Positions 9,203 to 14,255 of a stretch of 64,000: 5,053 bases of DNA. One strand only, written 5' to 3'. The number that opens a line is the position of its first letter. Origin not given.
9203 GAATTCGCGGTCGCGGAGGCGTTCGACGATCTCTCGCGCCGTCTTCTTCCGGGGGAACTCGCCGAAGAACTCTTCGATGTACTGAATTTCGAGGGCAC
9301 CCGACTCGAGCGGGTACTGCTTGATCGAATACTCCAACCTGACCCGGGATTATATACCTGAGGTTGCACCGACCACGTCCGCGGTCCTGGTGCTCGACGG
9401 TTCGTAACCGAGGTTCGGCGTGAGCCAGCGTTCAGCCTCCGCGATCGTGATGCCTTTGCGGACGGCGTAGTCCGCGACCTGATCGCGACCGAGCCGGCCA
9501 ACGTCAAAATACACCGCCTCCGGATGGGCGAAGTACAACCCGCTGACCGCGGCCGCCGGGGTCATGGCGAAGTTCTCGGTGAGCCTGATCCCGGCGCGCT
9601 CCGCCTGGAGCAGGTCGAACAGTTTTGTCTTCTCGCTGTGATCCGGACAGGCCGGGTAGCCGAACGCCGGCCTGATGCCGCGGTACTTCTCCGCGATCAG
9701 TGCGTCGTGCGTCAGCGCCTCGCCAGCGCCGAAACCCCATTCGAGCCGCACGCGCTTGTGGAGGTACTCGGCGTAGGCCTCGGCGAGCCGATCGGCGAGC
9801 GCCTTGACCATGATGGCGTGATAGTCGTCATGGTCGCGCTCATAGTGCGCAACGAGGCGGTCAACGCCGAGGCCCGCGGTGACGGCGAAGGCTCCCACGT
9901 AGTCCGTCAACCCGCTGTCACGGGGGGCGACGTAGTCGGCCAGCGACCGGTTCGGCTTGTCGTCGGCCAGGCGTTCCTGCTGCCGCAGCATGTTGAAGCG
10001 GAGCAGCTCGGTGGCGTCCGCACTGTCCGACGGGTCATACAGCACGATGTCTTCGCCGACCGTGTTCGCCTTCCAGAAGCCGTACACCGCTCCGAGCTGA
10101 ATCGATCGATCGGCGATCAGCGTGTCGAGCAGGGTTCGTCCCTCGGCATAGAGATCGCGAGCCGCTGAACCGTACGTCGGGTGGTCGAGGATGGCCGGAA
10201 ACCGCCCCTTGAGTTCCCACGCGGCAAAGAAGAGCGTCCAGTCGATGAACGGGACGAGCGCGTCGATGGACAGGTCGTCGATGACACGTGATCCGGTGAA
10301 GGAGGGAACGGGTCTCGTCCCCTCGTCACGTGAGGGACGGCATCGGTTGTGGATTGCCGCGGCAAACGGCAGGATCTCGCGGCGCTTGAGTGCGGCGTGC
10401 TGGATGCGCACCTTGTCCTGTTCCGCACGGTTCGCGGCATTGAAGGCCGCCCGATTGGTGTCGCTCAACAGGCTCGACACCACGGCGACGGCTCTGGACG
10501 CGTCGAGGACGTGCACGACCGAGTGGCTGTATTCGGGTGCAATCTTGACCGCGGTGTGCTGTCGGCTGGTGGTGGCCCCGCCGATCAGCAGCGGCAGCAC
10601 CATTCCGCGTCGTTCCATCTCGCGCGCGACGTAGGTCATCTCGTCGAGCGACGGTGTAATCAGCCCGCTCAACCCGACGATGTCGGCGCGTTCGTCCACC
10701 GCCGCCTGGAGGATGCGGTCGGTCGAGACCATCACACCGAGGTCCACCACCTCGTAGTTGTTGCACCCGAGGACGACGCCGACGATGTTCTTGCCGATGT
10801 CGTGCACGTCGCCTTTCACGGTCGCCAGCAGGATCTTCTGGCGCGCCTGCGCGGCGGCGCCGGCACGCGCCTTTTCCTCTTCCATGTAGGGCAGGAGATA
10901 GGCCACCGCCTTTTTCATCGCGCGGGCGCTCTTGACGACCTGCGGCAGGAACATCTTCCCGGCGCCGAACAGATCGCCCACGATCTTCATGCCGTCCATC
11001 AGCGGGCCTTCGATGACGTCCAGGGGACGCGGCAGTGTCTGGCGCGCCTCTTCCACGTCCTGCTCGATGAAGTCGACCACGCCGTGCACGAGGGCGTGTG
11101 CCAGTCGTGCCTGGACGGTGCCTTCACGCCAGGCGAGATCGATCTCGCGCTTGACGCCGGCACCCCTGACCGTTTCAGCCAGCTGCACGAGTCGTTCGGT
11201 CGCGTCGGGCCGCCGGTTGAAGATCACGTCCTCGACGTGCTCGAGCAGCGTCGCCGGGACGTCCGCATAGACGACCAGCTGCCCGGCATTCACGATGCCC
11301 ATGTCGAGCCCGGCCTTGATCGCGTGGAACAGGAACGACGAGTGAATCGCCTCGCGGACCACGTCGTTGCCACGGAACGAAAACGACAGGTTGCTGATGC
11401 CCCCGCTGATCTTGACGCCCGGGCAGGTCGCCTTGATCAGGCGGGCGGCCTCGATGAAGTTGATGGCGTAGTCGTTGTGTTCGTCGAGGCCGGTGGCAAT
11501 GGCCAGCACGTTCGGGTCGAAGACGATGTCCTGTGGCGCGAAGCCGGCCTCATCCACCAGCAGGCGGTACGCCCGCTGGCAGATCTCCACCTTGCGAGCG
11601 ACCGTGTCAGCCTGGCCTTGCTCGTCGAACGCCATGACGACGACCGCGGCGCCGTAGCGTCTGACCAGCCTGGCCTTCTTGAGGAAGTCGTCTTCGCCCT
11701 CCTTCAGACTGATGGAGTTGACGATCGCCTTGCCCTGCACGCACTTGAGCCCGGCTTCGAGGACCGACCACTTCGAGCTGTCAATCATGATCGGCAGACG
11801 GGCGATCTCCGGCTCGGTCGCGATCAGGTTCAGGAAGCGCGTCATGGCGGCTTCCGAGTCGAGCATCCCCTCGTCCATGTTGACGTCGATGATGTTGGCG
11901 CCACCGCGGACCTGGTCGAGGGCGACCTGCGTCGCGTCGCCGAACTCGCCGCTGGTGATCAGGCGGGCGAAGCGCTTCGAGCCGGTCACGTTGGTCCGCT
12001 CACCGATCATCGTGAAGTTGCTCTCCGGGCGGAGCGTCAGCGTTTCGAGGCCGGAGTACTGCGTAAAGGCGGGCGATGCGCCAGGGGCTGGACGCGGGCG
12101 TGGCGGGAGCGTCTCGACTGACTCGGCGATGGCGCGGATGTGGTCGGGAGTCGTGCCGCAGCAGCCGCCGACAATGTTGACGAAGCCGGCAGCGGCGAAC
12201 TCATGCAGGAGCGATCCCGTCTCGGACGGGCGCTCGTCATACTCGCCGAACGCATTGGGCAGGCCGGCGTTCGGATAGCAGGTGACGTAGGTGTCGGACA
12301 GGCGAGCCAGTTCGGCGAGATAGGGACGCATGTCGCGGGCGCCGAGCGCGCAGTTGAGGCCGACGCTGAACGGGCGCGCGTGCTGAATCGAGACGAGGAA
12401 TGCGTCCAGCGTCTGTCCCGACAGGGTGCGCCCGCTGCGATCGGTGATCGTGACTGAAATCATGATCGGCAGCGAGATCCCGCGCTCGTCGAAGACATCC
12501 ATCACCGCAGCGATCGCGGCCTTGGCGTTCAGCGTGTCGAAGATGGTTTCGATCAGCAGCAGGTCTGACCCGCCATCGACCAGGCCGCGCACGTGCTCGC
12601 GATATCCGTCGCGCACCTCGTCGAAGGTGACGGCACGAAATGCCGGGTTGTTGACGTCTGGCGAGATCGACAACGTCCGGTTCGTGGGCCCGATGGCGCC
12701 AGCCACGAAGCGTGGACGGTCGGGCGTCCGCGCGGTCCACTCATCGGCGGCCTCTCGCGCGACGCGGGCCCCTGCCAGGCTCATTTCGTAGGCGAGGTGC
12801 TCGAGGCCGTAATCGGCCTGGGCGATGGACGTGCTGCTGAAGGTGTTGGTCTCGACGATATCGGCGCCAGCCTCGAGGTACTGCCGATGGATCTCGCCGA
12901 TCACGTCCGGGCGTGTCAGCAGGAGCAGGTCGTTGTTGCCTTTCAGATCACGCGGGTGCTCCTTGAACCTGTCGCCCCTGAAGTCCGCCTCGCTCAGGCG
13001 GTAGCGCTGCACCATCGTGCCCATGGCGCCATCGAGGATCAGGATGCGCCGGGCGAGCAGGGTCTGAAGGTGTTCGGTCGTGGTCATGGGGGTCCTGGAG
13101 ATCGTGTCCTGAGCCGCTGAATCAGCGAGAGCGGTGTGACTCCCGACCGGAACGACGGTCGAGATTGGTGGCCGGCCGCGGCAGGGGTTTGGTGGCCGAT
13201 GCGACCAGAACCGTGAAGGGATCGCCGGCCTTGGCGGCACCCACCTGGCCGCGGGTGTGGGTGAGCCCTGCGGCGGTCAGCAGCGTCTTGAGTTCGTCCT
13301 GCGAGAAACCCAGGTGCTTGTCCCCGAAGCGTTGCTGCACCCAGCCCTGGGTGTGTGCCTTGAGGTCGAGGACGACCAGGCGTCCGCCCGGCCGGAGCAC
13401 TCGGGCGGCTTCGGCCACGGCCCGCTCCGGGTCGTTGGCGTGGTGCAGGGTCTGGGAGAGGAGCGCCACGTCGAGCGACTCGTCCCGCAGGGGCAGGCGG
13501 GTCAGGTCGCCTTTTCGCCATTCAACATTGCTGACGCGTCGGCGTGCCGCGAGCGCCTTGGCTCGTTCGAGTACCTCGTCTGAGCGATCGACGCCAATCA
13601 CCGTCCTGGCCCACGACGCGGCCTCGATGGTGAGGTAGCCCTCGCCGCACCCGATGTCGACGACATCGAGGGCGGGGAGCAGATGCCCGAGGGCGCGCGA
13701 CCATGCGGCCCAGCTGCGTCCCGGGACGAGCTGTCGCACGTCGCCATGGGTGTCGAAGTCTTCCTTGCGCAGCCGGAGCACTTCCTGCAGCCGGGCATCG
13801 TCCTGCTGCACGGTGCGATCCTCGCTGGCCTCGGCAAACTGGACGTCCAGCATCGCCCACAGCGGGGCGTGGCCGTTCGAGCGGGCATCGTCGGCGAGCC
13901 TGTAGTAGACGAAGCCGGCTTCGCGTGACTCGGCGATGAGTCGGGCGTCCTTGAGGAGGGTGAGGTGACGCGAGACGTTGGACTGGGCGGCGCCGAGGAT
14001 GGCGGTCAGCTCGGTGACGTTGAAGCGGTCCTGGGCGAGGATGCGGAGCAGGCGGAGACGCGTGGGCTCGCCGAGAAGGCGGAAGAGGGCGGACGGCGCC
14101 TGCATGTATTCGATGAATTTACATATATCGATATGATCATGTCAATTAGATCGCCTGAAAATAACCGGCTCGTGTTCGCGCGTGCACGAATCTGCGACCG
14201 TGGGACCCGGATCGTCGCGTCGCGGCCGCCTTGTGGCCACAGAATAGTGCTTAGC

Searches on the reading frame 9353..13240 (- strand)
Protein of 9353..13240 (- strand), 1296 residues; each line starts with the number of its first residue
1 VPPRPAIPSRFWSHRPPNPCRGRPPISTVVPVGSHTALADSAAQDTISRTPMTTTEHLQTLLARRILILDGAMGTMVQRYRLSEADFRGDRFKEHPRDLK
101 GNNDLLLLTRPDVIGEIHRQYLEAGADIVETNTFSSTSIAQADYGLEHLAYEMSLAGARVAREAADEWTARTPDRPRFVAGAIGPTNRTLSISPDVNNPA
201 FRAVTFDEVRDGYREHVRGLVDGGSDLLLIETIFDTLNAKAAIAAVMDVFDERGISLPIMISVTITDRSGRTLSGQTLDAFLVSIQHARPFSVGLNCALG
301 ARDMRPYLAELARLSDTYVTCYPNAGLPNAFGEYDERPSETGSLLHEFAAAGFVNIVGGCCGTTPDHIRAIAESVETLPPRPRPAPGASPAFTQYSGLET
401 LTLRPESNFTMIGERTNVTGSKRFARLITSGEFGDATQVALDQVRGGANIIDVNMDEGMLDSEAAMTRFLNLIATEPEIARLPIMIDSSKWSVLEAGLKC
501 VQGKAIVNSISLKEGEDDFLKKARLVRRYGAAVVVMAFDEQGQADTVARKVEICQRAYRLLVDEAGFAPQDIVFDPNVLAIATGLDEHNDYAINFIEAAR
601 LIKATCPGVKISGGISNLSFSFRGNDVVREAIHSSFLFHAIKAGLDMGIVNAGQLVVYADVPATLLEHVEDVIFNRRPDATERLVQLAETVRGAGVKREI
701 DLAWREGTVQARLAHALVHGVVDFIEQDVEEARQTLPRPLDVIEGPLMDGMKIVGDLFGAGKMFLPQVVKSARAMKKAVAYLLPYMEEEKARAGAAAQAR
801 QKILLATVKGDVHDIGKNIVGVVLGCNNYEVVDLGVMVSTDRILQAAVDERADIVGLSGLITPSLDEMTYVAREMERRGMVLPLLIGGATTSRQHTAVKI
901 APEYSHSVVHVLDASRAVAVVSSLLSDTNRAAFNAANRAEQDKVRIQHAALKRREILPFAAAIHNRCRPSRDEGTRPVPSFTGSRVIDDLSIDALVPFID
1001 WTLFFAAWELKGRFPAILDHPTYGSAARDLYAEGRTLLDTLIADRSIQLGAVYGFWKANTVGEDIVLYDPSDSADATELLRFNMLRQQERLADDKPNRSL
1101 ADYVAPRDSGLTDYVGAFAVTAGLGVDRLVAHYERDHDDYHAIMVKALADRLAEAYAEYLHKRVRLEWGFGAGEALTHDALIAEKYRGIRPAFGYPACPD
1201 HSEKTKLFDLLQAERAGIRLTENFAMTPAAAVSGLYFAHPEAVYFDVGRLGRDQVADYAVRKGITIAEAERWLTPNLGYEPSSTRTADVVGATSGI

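Call 20: search_protein_families(library=pfam, proteins=[window:9353-13240:-], max_evalue=0.00001)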
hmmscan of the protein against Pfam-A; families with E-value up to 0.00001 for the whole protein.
window:9353-13240:- (1296 aa): 5 families
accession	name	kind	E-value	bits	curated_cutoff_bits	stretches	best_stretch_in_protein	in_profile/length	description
PF02965.22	Met_synt_B12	-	7.3e-114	380.3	25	1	992-1263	2-273/273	Vitamin B12 dependent methionine synthase, activation domain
PF02574.22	S-methyl_trans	-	3.7e-98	329.3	22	1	67-375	1-283/283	Homocysteine S-methyltransferase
PF00809.28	Pterin_bind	-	3.8e-61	207.3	25.5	1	413-651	1-244/244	Pterin binding enzyme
PF02607.22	B12-binding_2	-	4.4e-25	88.1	23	1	710-782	2-73/74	B12 binding domain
PF02310.24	B12-binding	-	1.5e-19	70.4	32.1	1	802-891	2-93/121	B12 binding domain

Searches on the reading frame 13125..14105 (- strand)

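Call 20: search_protein_families(library=pfam, proteins=[window:13125-14105:-], max_evalue=0.00001)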
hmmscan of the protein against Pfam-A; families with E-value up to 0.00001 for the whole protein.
window:13125-14105:- (327 aa): 11 families
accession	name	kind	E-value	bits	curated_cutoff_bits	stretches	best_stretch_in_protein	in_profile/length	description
PF08241.18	Methyltransf_11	-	5e-28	98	21.2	1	149-245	1-95/95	Methyltransferase domain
PF13847.12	Methyltransf_31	-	4.1e-25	88.6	27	1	145-255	4-117/145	Methyltransferase domain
PF13649.12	Methyltransf_25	-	3.6e-24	85.7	27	1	148-241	1-97/97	Methyltransferase domain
PF01209.24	Ubie_methyltran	-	8.4e-17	61.7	20.1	1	101-253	4-159/233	ubiE/COQ5 methyltransferase family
PF13489.12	Methyltransf_23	-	2.2e-16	60.5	27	1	137-282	15-160/164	Methyltransferase domain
PF08242.18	Methyltransf_12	-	3.1e-16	60.3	30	1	149-243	1-98/98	Methyltransferase domain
PF01022.26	HTH_5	-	5.1e-11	42.7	22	1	14-57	2-45/47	Bacterial regulatory protein, arsR family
PF12840.13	HTH_20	-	1.4e-08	35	27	1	11-58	1-49/51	Helix-turn-helix domain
PF08003.17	Methyltransf_9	-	4.7e-08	32.8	23.8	1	103-245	69-217/315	Protein of unknown function (DUF1698)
PF05175.20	MTS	-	8.7e-08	32.4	23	1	147-250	34-144/170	Methyltransferase small domain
PF05148.21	Methyltransf_8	-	2.1e-07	31.5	27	1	148-270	76-181/219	Hypothetical methyltransferase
